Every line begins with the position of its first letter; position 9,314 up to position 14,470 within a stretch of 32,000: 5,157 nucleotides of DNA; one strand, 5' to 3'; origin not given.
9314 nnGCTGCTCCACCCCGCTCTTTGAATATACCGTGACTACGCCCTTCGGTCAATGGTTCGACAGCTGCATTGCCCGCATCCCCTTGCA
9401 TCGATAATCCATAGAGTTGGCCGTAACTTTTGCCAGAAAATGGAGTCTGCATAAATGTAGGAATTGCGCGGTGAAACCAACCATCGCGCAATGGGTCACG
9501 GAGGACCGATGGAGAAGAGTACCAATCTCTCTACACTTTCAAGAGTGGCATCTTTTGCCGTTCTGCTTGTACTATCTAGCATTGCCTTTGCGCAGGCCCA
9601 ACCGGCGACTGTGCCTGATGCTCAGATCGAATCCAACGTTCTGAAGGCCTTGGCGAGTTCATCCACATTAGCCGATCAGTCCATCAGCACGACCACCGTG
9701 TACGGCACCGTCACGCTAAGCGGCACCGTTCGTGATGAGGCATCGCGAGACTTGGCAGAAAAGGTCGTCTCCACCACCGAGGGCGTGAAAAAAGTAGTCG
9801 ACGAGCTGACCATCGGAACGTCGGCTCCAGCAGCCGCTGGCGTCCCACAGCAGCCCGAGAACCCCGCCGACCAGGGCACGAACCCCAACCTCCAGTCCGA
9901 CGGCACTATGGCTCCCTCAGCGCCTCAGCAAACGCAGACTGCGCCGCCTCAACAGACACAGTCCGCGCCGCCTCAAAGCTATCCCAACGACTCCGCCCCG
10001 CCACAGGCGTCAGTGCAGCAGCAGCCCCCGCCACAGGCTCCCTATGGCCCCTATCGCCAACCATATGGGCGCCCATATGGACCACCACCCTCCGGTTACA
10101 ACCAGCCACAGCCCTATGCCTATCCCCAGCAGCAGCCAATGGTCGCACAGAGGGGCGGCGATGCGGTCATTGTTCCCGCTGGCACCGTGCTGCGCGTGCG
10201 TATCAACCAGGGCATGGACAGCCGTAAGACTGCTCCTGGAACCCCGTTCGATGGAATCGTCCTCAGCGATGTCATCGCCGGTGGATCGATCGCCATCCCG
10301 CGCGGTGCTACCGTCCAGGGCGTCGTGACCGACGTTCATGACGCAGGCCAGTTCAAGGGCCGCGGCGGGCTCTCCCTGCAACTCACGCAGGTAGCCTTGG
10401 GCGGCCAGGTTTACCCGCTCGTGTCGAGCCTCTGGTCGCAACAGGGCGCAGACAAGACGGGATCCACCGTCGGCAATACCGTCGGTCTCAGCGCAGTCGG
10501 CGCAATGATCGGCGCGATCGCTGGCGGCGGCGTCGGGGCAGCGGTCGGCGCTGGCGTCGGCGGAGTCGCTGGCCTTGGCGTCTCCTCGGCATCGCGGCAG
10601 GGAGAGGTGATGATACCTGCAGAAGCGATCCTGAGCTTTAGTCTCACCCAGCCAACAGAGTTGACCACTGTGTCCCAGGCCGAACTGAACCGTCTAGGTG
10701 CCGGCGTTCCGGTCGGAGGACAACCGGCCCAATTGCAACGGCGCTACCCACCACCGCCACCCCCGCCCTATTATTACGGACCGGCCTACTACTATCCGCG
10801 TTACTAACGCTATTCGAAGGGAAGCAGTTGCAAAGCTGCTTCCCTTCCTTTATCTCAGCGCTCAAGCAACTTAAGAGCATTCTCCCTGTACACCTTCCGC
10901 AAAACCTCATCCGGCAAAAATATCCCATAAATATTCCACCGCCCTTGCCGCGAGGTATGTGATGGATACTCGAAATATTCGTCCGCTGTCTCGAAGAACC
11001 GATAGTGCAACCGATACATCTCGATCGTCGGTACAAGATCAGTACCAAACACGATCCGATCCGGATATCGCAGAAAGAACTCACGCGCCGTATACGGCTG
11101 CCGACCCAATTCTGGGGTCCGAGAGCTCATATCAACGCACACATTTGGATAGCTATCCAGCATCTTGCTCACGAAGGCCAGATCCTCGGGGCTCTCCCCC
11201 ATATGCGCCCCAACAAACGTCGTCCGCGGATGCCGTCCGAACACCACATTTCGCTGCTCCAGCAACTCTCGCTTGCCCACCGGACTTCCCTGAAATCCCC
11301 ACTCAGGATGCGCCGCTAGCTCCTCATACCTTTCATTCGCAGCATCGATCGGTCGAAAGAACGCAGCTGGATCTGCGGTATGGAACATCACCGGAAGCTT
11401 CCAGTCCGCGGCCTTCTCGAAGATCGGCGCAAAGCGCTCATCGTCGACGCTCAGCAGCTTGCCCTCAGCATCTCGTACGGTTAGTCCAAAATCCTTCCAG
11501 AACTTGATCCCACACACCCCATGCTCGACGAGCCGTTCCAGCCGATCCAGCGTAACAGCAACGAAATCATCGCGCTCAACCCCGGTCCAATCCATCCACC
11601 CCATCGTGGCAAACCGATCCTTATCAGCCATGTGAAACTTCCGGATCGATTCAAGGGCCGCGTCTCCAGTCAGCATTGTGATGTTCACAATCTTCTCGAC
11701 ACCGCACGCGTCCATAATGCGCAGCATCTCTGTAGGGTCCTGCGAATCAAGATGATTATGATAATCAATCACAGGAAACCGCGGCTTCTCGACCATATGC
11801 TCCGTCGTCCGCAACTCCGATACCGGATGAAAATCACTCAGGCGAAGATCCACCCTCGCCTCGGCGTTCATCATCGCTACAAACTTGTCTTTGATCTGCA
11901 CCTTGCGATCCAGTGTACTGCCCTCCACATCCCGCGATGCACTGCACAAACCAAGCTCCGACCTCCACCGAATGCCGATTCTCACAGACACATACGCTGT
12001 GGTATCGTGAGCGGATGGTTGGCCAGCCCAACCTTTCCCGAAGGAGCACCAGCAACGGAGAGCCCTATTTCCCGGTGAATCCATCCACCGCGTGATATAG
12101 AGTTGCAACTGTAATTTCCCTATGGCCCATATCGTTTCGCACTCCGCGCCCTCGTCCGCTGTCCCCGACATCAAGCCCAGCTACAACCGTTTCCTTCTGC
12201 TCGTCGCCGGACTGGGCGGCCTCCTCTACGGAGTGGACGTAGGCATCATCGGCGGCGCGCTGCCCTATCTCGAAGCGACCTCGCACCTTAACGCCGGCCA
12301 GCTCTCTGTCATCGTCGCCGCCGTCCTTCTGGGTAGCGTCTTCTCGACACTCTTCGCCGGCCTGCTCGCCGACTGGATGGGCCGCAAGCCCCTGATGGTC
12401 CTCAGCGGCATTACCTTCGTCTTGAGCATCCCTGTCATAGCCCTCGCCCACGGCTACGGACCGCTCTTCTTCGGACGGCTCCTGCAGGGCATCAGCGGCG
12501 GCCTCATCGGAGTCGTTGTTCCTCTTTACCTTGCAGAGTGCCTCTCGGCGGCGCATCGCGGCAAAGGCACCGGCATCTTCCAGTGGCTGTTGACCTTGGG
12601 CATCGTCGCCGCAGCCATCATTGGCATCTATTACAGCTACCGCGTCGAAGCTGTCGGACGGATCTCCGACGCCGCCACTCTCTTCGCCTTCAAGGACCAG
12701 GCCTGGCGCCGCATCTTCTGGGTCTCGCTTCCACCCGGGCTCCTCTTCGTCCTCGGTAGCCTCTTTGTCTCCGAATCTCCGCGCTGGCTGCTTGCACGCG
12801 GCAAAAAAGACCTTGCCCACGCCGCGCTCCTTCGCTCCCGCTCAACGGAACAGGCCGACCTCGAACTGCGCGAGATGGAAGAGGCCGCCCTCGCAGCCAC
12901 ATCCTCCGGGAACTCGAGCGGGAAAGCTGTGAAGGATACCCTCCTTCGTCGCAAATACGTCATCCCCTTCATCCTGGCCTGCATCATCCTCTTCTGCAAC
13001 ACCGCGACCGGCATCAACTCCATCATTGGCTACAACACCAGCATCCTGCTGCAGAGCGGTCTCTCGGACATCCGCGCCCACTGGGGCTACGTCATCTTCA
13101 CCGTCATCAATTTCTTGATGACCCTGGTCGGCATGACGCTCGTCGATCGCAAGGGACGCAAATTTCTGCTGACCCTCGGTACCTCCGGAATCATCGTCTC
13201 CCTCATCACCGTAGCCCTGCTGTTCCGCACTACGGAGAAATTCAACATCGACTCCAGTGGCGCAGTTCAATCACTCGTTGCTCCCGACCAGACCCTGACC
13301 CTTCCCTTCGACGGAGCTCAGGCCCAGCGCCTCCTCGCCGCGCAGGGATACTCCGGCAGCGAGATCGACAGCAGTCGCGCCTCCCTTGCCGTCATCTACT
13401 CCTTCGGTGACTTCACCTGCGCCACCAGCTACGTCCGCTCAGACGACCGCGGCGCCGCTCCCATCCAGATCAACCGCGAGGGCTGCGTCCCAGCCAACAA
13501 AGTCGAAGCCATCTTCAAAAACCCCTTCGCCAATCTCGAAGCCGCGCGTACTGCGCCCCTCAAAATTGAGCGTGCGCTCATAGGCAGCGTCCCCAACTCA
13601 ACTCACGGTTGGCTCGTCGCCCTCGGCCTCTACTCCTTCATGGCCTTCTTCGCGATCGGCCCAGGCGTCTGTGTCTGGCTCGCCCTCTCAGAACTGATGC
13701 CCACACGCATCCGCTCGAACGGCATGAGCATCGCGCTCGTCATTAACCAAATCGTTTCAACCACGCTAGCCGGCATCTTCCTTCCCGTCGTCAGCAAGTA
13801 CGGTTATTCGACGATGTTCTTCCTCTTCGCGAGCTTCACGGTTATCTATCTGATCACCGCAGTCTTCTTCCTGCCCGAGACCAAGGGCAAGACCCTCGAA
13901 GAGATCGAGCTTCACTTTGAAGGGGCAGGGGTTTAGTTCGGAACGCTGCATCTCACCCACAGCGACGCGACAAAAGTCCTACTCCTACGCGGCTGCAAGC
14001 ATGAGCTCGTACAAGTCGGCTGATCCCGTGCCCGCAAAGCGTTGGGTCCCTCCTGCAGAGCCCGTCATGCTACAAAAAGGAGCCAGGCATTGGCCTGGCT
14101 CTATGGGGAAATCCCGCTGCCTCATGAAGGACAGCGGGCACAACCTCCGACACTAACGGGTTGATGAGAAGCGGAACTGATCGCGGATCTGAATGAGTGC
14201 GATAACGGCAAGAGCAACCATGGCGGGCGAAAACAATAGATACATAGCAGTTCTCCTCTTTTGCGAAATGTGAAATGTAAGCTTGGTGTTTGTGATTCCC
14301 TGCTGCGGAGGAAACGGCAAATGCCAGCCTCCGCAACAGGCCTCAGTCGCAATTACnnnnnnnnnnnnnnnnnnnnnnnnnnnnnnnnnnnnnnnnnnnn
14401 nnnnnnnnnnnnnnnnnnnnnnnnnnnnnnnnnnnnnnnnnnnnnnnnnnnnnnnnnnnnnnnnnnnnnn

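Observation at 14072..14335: The whole ~270-nt transcription unit is duplicated: 5' hairpin, conserved leader, mini-ORF and homologous terminator (type I toxin-like layout)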

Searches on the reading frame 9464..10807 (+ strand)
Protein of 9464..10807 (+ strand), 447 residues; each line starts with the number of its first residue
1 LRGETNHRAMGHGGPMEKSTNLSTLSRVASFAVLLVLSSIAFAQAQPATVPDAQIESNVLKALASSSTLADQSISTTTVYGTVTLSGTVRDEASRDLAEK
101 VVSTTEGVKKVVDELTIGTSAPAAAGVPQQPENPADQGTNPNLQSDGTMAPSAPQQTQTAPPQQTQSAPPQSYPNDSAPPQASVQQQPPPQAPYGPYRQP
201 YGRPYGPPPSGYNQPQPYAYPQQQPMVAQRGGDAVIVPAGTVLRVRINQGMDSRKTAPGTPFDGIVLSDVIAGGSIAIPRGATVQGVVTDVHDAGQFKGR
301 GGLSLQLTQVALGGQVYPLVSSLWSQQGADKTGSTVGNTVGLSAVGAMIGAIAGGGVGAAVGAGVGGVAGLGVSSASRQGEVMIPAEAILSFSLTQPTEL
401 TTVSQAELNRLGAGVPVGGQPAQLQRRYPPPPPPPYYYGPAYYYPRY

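Call 43: search_protein_families(library=pfam, proteins=[window:9464-10807:+], max_evalue=0.00001)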
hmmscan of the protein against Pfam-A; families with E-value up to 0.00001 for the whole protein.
window:9464-10807:+ (447 aa): 1 family
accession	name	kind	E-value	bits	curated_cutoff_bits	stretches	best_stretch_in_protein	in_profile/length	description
PF04972.22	BON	-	2.3e-16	60.3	27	1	52-118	2-68/69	BON domain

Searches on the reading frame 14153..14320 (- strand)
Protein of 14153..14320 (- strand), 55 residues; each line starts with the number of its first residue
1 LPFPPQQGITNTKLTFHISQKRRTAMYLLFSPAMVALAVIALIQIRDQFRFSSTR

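Call 24: find_homologous_proteins(query=A3, max_evalue=0.01)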
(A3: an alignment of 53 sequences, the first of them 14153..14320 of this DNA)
Query A3 (53 sequences) (55 aa, profile of the alignment): 174 proteins with E <= 0.01 among 5451 candidates; the best 120 are listed.
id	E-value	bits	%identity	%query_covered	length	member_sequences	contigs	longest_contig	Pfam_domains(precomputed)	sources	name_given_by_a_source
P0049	2.4e-19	87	55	53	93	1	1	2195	-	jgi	-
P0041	6.8e-18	82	42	82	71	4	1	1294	-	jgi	jgi:hypothetical protein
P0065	8.8e-17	79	67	44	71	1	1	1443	-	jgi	jgi:hypothetical protein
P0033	6.4e-16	76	64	45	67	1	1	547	-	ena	-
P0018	1.1e-15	75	61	51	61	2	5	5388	-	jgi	jgi:hypothetical protein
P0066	1.7e-15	74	44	75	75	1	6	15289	-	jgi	jgi:hypothetical protein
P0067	1.7e-15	74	63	49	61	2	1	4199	-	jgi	jgi:hypothetical protein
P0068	4.3e-15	73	71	44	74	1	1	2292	-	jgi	jgi:hypothetical protein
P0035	4.3e-15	73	44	71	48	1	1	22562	-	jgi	jgi:hypothetical protein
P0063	8.7e-15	72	57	64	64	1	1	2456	-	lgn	-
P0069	1.1e-14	72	57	64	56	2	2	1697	-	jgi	jgi:hypothetical protein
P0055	1.1e-14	72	52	53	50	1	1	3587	-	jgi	jgi:hypothetical protein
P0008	1.2e-14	72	70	49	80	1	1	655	-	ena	-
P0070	1.3e-14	72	75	44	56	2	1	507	-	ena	-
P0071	2.0e-14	71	67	44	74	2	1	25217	-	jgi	jgi:hypothetical protein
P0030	2.0e-13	68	59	49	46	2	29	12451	-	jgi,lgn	jgi:hypothetical protein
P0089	5.1e-13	66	56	75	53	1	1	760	-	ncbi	-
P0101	4.0e-12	64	53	55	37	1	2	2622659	-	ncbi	-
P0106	5.8e-12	63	65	47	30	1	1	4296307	-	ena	-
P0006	7.7e-12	63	71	44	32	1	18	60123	-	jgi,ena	jgi:hypothetical protein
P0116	1.7e-11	62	67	44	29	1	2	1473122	-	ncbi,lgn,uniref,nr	ncbi:hypothetical protein HDF10_001144 [Edaphobacter lichenicola]|uniref:Uncharacterized protein n=2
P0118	1.8e-11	62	67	55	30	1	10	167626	-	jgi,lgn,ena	jgi:hypothetical protein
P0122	2.4e-11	61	67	44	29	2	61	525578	-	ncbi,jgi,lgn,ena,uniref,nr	ncbi:hypothetical protein HDF14_004927 [Edaphobacter lichenicola]|jgi:hypothetical protein|uniref:Un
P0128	4.0e-11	60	71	44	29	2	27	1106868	-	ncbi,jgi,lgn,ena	jgi:hypothetical protein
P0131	4.9e-11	60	58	44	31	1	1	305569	-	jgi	jgi:hypothetical protein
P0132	5.2e-11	60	41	62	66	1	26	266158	-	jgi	jgi:hypothetical protein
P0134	5.5e-11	60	67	44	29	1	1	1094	-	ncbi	-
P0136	5.6e-11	60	63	44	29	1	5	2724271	-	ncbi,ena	-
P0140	6.5e-11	60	59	49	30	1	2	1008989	-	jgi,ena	-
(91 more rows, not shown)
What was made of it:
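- Tried and rejected: I repeated it with an alignment led by the 55-aa extended ORF (call 24).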

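Call 25: find_encoding_contigs(protein=P0101, flank=4000, max_places=2)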
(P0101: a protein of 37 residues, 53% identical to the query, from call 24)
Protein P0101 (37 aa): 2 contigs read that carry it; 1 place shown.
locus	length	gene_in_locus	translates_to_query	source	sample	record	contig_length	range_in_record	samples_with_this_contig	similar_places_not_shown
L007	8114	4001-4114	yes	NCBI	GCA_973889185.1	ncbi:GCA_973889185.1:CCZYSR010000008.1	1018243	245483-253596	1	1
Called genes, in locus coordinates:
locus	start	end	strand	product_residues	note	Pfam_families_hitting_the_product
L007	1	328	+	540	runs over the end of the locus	PF18911:PKD_4 (faint), PF22352:K319L-like_PKD (faint), PF00691:OmpA (weak)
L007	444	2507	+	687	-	PF25852:DUF6242_C (faint), PF02012:BNR (faint), PF15902:Sortilin-Vps10 (weak)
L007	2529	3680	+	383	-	PF04055:Radical_SAM, PF19288:CofH_C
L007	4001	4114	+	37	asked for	-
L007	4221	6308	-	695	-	PF02449:Glyco_hydro_42, PF14258:DUF4350 (faint), PF08532:Glyco_hydro_42M, PF08533:Glyco_hydro_42C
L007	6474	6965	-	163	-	PF13628:DUF4142, PF03713:DUF305 (weak)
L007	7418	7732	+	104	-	PF07876:Dabb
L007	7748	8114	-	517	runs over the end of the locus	PF08666:SAF (weak), PF04295:GD_AH_second, PF20629:GD_AH_C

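Call 26: find_encoding_contigs(protein=P0106, flank=4000, max_places=2)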
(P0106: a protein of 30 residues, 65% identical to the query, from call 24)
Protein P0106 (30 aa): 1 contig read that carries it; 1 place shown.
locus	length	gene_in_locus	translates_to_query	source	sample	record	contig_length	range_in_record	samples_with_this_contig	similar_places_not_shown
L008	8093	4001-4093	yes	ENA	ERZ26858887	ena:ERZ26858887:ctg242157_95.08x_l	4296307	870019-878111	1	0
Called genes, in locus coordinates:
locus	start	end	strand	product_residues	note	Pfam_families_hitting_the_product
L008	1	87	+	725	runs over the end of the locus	PF00199:Catalase, PF06628:Catalase-rel, PF18011:Catalase_C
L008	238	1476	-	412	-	PF01773:Nucleos_tra2_N, PF07670:Gate, PF07662:Nucleos_tra2_C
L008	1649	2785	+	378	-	PF04055:Radical_SAM, PF19288:CofH_C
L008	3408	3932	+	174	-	PF07589:PEP_exosort_dom (weak)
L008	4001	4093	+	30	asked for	-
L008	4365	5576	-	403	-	PF07690:MFS_1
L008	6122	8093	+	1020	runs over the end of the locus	PF13620:CarboxypepD_reg, PF13715:CarbopepD_reg_2 (weak), PF25183:OMP_b-brl_4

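Call 28: find_encoding_contigs(protein=P0140, flank=4000, max_places=2)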
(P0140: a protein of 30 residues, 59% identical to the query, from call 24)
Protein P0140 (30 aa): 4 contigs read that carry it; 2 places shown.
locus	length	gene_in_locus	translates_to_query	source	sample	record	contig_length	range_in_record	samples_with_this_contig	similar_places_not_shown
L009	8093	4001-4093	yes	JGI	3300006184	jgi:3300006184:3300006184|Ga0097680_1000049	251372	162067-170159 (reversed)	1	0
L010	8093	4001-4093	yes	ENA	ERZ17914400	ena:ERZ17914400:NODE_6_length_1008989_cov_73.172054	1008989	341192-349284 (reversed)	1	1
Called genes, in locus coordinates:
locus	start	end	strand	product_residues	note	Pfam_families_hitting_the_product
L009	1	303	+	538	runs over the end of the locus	PF18911:PKD_4 (faint), PF22352:K319L-like_PKD (faint), PF00691:OmpA (weak)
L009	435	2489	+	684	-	PF02012:BNR (faint), PF25852:DUF6242_C (faint), PF15902:Sortilin-Vps10 (weak)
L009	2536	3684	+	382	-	PF04055:Radical_SAM, PF19288:CofH_C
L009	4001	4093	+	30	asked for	-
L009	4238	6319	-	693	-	PF02449:Glyco_hydro_42, PF08532:Glyco_hydro_42M, PF08533:Glyco_hydro_42C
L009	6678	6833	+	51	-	-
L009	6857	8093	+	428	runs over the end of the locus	PF00480:ROK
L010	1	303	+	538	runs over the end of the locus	PF18911:PKD_4 (faint), PF22352:K319L-like_PKD (faint), PF00691:OmpA (weak)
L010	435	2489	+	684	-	PF02012:BNR (faint), PF25852:DUF6242_C (faint), PF15902:Sortilin-Vps10 (weak)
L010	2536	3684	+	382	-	PF04055:Radical_SAM, PF19288:CofH_C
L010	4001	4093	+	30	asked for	-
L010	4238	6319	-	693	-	PF02449:Glyco_hydro_42, PF08532:Glyco_hydro_42M, PF08533:Glyco_hydro_42C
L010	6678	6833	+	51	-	-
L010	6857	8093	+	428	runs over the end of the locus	PF00480:ROK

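Call 30: find_encoding_contigs(protein=P0132, flank=4000, max_places=3)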
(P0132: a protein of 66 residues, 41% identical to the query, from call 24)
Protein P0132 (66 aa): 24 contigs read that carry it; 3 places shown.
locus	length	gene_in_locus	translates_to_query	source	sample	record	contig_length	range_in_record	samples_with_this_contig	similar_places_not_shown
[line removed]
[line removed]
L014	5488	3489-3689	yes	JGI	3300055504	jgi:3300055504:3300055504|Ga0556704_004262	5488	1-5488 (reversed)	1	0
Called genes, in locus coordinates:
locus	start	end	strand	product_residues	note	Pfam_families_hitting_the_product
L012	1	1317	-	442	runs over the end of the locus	PF05977:MFS_3, PF07690:MFS_1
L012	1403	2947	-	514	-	PF02321:OEP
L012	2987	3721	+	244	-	PF13462:Thioredoxin_4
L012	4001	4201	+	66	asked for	-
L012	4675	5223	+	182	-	-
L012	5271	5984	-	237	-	PF01135:PCMT (weak), PF01209:Ubie_methyltran, PF13489:Methyltransf_23 (weak), PF13847:Methyltransf_31, PF08241:Methyltransf_11, PF08242:Methyltransf_12, PF13649:Methyltransf_25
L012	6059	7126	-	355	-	PF04055:Radical_SAM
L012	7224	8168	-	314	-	PF04495:GRASP55_65 (faint), PF00595:PDZ, PF13180:PDZ_2, PF14685:PDZ_Tricorn (faint), PF17820:PDZ_6, PF13180:PDZ_2, PF17820:PDZ_6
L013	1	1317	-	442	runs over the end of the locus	PF05977:MFS_3, PF07690:MFS_1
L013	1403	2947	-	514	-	PF02321:OEP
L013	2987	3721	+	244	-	PF13462:Thioredoxin_4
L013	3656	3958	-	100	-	-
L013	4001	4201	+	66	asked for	-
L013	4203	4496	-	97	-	-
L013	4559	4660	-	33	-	-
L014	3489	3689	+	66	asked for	-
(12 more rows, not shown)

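Call 31: find_encoding_contigs(protein=P0131, flank=4000, max_places=2)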
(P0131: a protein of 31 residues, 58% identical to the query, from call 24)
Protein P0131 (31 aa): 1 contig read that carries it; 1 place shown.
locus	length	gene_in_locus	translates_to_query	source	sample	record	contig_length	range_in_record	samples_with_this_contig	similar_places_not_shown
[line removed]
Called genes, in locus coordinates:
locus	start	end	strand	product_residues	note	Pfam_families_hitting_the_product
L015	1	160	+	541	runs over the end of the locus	PF18911:PKD_4 (faint), PF22352:K319L-like_PKD (faint), PF00691:OmpA (weak)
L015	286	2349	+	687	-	PF15902:Sortilin-Vps10 (faint), PF25852:DUF6242_C (faint), PF02012:BNR (faint)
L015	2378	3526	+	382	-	PF04055:Radical_SAM, PF19288:CofH_C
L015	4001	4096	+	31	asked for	-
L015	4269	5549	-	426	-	PF00275:EPSP_synthase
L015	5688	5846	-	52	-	-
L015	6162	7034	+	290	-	PF00903:Glyoxalase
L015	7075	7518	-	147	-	PF03652:RuvX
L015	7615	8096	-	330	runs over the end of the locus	PF13580:SIS_2, PF22198:GKRP_SIS_2 (faint), PF22645:GKRP_SIS_N, PF01380:SIS, PF20741:GKRP-like_C (faint)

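Call 55: list_cluster_members(proteins=[P0101, P0136, P0128, P0134, P0089, P0116, P0122, P0118, P0006, P0030])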
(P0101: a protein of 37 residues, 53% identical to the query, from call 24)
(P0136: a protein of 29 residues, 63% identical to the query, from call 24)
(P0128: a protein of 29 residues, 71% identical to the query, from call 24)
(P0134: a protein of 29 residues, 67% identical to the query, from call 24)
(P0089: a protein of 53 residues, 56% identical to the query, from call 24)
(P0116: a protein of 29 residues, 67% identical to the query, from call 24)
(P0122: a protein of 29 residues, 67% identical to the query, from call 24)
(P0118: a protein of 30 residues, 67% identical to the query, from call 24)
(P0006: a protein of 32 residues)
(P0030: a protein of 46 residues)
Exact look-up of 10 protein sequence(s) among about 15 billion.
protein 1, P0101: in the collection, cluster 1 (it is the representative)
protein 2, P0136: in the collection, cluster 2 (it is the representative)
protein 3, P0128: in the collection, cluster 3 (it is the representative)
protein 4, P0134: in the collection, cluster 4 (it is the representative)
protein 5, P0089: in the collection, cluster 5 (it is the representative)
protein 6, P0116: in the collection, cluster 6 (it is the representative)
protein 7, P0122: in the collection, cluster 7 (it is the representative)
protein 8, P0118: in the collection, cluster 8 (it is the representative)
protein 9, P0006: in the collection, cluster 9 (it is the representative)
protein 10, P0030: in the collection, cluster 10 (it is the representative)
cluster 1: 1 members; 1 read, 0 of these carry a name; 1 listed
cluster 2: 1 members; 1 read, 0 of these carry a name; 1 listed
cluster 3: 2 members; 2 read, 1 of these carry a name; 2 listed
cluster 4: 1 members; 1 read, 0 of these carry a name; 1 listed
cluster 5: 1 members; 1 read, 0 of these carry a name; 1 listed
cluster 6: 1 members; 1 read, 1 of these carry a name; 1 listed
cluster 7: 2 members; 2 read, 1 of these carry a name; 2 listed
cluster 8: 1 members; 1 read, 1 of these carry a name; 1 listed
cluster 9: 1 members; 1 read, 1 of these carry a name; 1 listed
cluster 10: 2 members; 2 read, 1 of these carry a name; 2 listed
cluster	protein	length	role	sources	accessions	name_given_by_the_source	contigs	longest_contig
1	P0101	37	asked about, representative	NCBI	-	-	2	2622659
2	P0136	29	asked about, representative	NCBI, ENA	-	-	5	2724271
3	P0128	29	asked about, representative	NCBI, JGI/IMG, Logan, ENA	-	hypothetical protein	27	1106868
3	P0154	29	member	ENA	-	-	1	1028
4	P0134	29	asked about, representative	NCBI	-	-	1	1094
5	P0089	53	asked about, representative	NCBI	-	-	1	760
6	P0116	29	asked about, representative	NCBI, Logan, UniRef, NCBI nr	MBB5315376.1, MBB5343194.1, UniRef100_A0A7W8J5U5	hypothetical protein HDF10_001144 [Edaphobacter lichenicola] | Uncharacterized protein n=2 Tax=Tunturiibacter TaxID=3154218 RepID=A0A7W8J5U5_9BACT | hypothetical protein [Edaphobacter lichenicola]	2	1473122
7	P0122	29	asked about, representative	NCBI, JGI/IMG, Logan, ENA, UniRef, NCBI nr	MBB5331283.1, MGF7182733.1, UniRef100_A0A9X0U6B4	hypothetical protein HDF14_004927 [Edaphobacter lichenicola] | hypothetical protein | Uncharacterized protein n=1 Tax=Tunturiibacter gelidiferens TaxID=3069689 ...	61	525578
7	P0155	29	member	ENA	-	-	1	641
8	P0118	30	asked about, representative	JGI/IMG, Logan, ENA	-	hypothetical protein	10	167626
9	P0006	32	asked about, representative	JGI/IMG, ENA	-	hypothetical protein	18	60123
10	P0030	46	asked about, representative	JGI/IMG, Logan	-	hypothetical protein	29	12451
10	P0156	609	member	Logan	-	-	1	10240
